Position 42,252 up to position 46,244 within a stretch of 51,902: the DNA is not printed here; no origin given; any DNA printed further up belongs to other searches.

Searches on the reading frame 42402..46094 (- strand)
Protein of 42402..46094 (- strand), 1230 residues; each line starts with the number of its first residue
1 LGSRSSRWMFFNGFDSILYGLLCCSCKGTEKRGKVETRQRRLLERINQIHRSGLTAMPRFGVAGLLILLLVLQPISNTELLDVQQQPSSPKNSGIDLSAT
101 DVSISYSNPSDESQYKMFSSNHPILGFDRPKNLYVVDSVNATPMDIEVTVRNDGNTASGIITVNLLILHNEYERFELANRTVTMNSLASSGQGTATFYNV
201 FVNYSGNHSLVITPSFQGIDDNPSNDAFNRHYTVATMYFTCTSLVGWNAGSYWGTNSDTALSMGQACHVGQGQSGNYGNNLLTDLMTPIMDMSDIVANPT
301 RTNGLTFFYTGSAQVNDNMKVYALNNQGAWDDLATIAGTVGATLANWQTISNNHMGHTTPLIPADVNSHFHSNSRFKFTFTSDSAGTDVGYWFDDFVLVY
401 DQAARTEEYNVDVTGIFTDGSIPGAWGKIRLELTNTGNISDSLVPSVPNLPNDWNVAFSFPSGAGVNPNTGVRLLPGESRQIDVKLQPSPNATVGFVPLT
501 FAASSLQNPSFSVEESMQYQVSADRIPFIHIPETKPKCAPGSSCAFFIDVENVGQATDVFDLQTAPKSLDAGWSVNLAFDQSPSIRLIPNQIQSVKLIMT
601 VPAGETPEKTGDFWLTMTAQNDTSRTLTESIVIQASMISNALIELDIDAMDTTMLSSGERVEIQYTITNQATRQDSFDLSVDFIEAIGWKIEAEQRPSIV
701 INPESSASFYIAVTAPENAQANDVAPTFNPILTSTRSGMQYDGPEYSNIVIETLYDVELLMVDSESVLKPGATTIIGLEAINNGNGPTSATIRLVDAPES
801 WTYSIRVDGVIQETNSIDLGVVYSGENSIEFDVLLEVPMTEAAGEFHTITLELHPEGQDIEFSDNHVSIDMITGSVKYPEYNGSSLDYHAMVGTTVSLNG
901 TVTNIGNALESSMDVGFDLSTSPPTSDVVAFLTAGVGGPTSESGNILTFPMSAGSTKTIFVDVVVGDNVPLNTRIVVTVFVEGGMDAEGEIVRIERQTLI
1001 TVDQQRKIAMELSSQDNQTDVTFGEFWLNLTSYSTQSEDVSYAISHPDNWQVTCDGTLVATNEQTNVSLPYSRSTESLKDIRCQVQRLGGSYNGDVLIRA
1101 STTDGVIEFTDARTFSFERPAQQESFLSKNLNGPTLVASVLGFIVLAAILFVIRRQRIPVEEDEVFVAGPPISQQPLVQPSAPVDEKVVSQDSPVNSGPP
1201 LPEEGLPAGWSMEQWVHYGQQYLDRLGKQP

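Call 47: search_protein_families(library=pfam, proteins=[window:42402-46094:-], max_evalue=0.0001)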
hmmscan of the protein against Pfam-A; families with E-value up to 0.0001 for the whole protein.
window:42402-46094:- (1230 aa): 3 families
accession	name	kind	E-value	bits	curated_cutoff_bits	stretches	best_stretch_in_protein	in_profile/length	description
PF10633.15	NPCBM_assoc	-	2.6e-13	50.4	24.4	0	423-504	3-76/78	NPCBM-associated, NEW3 domain of alpha-galactosidase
PF11614.14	FixG_C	-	3.8e-06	27.5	25.6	0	664-723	36-93/119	IG-like fold at C-terminal of FixG, putative oxidoreductase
PF07705.17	CARDB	-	5.3e-06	27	22.7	0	139-209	16-78/101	CARDB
